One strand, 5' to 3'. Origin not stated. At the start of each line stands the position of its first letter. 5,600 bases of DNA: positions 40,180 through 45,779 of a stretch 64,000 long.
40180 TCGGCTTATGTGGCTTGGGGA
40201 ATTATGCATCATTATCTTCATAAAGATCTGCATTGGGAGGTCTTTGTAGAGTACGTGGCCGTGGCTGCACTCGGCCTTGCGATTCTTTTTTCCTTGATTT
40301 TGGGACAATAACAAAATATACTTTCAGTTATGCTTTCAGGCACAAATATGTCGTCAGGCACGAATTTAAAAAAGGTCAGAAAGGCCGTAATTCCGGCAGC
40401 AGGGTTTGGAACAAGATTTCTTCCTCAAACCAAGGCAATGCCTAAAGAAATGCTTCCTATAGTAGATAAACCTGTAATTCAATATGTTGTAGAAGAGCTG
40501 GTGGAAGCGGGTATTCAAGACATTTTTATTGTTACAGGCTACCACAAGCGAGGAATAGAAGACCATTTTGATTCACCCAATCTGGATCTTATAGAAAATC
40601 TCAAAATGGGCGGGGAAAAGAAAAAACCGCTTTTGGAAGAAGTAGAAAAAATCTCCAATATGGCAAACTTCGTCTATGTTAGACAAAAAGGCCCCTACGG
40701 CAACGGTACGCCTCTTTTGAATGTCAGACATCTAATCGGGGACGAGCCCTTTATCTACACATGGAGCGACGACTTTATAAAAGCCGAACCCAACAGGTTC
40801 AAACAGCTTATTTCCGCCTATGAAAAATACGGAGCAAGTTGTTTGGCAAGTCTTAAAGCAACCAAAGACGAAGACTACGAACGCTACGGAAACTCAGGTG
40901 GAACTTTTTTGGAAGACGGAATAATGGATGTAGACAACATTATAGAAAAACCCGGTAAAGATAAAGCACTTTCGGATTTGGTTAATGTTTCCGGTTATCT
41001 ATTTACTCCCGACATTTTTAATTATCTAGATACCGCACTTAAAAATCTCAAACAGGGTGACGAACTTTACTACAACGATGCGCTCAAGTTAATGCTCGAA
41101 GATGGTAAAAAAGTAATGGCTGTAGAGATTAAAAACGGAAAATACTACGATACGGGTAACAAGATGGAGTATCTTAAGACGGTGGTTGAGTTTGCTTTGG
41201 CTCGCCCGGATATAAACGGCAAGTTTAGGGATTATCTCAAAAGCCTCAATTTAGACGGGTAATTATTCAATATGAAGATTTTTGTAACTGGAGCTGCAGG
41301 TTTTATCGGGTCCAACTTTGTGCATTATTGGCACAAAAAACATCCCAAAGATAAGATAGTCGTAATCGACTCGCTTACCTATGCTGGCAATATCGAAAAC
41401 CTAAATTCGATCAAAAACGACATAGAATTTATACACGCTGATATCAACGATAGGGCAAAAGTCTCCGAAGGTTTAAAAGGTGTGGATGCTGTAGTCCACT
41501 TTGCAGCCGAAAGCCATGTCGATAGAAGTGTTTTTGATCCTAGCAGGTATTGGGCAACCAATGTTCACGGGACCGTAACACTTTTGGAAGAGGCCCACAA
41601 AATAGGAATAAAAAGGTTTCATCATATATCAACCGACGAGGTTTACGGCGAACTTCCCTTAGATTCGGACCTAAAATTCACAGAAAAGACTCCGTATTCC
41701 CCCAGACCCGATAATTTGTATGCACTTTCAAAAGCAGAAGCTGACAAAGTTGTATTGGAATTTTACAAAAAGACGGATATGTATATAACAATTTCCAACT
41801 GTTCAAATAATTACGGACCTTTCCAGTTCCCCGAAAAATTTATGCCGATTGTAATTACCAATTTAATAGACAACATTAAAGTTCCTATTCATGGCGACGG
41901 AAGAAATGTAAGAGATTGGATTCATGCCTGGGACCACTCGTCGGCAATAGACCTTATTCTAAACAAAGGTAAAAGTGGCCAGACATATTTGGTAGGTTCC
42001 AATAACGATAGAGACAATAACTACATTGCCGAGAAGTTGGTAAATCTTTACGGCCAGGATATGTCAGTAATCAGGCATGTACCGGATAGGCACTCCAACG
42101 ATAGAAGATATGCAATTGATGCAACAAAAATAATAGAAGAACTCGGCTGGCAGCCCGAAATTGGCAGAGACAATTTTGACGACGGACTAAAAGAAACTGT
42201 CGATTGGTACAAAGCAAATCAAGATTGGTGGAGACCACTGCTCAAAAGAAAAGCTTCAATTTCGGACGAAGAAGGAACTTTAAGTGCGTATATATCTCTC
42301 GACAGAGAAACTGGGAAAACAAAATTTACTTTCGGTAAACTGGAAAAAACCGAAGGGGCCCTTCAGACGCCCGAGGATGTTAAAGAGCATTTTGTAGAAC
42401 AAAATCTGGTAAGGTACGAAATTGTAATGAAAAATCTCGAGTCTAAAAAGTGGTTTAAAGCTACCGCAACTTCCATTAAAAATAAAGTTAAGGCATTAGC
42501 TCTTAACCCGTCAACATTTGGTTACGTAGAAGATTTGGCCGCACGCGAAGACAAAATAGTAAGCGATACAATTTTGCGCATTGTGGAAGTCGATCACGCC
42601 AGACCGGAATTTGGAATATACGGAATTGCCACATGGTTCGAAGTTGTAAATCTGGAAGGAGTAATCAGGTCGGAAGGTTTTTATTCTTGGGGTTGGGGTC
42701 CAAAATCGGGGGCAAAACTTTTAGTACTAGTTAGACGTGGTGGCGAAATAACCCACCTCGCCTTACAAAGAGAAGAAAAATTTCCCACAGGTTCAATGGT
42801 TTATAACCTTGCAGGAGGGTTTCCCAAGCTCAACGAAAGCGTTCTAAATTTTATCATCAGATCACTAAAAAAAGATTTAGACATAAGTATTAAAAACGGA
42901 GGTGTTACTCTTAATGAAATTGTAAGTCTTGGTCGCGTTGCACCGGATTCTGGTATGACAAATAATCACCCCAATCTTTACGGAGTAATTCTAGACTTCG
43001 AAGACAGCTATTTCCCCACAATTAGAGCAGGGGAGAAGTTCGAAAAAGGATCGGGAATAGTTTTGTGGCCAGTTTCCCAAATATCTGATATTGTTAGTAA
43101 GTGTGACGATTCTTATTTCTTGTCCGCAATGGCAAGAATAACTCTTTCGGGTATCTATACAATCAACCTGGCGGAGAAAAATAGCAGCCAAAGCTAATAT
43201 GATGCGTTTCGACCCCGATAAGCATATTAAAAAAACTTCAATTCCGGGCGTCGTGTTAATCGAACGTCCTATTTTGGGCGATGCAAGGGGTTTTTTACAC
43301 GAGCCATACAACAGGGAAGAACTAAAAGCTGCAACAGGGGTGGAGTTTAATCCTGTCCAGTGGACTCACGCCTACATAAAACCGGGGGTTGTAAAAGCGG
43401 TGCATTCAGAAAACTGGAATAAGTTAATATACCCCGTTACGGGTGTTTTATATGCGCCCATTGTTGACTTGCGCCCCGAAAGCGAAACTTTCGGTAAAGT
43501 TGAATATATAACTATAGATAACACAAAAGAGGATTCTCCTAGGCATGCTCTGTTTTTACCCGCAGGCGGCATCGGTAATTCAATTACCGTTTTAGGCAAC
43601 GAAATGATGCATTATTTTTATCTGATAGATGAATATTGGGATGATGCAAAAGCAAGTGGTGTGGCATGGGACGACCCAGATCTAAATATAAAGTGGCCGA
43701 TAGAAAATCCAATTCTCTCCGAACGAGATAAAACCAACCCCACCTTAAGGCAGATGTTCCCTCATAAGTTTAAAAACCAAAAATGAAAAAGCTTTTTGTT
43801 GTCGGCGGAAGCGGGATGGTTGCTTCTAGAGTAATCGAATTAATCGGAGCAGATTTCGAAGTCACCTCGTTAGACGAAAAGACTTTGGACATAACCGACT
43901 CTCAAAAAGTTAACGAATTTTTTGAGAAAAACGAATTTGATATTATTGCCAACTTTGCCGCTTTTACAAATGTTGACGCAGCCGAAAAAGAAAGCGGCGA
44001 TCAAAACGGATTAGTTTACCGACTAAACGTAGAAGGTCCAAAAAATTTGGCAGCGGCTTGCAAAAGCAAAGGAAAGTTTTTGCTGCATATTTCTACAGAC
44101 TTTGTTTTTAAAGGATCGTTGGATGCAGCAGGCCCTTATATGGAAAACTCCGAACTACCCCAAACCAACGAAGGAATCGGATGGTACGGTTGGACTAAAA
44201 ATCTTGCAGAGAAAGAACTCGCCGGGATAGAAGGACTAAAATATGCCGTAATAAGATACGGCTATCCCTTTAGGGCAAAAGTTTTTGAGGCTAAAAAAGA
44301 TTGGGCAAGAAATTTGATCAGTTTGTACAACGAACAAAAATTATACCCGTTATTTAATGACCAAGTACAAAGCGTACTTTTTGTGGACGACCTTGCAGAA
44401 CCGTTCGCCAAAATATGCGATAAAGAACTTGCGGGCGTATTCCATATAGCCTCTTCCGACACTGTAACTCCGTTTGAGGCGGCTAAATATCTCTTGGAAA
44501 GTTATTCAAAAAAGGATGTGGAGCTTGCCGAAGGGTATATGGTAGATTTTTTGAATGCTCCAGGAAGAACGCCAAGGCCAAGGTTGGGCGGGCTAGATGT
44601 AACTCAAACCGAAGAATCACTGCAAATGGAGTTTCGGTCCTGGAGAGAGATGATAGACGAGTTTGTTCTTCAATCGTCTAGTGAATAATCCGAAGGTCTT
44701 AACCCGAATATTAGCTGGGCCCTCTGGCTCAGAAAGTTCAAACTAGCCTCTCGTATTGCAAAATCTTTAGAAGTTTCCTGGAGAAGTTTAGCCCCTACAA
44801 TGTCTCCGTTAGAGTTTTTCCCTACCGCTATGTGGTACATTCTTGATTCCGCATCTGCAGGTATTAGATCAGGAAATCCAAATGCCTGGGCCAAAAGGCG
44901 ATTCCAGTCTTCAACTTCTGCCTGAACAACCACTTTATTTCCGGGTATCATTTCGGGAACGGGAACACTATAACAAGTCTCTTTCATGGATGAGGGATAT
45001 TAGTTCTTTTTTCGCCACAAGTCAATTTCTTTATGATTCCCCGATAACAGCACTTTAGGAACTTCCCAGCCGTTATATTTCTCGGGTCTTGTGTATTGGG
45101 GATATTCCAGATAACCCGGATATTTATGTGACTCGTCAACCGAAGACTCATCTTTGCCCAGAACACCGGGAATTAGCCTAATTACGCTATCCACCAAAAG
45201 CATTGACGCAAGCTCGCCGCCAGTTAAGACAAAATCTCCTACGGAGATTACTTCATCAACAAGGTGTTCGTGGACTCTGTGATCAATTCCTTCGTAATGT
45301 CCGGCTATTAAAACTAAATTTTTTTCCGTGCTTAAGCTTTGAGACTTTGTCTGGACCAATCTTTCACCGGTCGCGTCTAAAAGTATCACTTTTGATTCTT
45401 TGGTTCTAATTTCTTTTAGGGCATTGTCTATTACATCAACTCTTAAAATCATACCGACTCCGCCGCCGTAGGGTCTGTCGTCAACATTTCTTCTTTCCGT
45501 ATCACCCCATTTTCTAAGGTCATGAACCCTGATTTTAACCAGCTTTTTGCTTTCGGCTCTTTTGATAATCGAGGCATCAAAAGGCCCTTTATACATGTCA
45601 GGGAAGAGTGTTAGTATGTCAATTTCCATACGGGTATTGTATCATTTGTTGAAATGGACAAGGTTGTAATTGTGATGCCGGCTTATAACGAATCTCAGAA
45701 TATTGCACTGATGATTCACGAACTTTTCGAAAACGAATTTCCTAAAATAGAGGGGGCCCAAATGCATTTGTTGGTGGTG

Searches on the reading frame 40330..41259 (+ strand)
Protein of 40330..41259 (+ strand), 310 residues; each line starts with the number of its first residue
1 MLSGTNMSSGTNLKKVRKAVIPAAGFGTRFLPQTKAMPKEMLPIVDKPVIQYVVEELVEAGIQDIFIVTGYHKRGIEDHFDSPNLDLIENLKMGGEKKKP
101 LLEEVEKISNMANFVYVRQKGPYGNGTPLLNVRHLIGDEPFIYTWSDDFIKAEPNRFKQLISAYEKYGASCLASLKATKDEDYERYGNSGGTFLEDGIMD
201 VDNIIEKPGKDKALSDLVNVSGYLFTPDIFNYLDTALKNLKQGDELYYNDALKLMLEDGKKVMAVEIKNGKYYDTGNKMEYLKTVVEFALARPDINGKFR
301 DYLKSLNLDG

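Call 79: search_protein_families(library=pfam, proteins=[window:40330-41259:+], max_evalue=0.01)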
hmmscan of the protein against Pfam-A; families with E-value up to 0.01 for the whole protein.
window:40330-41259:+ (310 aa): 3 families
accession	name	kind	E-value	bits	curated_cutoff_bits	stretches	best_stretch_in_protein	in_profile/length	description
PF00483.29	NTP_transferase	-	3.1e-30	106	21.2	1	18-283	1-237/245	Nucleotidyl transferase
PF12804.13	NTP_transf_3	-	1.6e-07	32.1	27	1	19-91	1-66/160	MobA-like NTP transferase domain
PF01128.25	IspD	-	0.0009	19.5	27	1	19-117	3-97/221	2-C-methyl-D-erythritol 4-phosphate cytidylyltransferase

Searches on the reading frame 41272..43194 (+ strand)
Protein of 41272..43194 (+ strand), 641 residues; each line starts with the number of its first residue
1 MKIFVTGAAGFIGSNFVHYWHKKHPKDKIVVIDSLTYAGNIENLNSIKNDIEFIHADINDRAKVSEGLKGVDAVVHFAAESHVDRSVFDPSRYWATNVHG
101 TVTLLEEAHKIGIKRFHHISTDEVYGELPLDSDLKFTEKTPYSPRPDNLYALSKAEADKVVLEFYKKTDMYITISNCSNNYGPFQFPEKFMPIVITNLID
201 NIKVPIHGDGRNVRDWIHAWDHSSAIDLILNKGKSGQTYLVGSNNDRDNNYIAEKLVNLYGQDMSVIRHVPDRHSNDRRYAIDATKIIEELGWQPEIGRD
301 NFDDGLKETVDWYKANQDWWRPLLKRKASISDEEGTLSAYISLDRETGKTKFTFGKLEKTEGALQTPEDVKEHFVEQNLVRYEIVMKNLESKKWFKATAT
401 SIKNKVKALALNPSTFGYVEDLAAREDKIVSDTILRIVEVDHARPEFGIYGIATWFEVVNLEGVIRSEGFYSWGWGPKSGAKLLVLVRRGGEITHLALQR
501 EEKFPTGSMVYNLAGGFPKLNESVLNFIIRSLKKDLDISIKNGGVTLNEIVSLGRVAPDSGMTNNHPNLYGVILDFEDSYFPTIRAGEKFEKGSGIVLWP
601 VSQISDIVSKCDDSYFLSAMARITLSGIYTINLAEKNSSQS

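Call 27: search_protein_families(library=pfam, proteins=[window:41272-43194:+], max_evalue=0.01)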
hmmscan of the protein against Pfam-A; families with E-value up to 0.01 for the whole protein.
window:41272-43194:+ (641 aa): 10 families
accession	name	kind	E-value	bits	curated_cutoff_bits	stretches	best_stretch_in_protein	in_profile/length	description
PF16363.11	GDP_Man_Dehyd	-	2.7e-67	228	27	1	4-298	1-324/332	GDP-mannose 4,6 dehydratase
PF01370.27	Epimerase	-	8.7e-59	199.3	20.9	1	3-242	1-240/240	NAD dependent epimerase/dehydratase family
PF01073.25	3Beta_HSD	-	1.5e-22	80.4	22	1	5-219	2-218/280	3-beta hydroxysteroid dehydrogenase/isomerase family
PF02719.21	Polysacc_synt_2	-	1.2e-15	57.9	20.2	1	3-123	1-130/293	Polysaccharide biosynthesis protein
PF07993.18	NAD_binding_4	-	4.8e-13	49.3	20.1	1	5-178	1-205/258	Male sterility protein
PF04321.23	RmlD_sub_bind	-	2.2e-11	43.8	27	1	1-167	1-142/287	RmlD substrate binding domain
PF13460.12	NAD_binding_10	-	5.6e-07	30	27.2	1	7-133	1-110/184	NAD(P)H-binding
PF05368.20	NmrA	-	0.00017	21.8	27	1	2-116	4-102/298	NmrA-like family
PF03435.24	Sacchrp_dh_NADP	-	0.0016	19.2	25.1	1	3-79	1-77/129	Saccharopine dehydrogenase NADP binding domain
PF00056.29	Ldh_1_N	-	0.0039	17.7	27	1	1-79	1-78/141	lactate/malate dehydrogenase, NAD binding domain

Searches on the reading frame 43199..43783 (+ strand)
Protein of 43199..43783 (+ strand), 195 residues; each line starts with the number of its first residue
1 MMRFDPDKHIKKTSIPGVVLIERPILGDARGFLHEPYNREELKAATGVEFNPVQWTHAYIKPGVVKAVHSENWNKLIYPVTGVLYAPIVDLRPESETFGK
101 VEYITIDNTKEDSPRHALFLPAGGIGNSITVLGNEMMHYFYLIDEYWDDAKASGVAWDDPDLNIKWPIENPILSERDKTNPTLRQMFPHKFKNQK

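Call 79: search_protein_families(library=pfam, proteins=[window:43199-43783:+], max_evalue=0.01)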
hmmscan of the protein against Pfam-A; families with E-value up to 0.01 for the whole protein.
window:43199-43783:+ (195 aa): 1 family
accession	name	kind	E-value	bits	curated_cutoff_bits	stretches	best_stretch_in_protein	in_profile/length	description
PF00908.23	dTDP_sugar_isom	-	1.1e-34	120.1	27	1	12-184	1-167/168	dTDP-4-dehydrorhamnose 3,5-epimerase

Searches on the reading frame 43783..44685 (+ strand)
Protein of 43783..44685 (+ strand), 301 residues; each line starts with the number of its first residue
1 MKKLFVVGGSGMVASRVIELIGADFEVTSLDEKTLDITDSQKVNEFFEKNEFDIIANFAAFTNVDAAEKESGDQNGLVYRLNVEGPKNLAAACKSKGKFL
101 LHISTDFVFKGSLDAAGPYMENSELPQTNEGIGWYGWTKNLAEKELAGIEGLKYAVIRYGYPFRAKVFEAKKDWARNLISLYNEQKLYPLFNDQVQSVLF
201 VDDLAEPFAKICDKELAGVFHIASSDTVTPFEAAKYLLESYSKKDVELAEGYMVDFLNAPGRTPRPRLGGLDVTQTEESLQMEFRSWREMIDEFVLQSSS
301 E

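Call 9: search_protein_families(library=pfam, proteins=[window:43783-44685:+], max_evalue=0.01)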
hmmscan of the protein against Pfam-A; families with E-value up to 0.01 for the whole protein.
window:43783-44685:+ (301 aa): 6 families
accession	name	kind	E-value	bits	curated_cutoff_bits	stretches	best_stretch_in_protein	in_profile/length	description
PF04321.23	RmlD_sub_bind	-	1.3e-45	156.2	27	1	3-296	2-283/287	RmlD substrate binding domain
PF01370.27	Epimerase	-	4.6e-14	52.8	20.9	1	5-214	2-227/240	NAD dependent epimerase/dehydratase family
PF16363.11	GDP_Man_Dehyd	-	4.4e-07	30.1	27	1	34-125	58-147/332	GDP-mannose 4,6 dehydratase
PF07993.18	NAD_binding_4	-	5.4e-07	29.5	20.1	1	50-192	87-240/258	Male sterility protein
PF02719.21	Polysacc_synt_2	-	0.00019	21.2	20.2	1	35-106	61-129/293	Polysaccharide biosynthesis protein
PF01073.25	3Beta_HSD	-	0.0022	17.5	22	1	34-131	51-135/280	3-beta hydroxysteroid dehydrogenase/isomerase family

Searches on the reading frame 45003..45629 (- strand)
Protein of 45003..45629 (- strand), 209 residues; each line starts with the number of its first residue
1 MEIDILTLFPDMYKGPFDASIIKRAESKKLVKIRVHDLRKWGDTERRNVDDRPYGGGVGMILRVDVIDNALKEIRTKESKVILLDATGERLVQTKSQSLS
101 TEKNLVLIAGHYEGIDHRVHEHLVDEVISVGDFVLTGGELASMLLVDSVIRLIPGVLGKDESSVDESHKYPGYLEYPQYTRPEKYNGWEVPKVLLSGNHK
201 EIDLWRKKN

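Call 9: search_protein_families(library=pfam, proteins=[window:45003-45629:-], max_evalue=0.01)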
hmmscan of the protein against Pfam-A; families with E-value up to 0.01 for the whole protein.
window:45003-45629:- (209 aa): 1 family
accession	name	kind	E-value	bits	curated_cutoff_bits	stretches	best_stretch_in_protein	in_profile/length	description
PF01746.26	tRNA_m1G_MT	-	1.3e-54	185.4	27.3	1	23-208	2-184/195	tRNA (Guanine-1)-methyltransferase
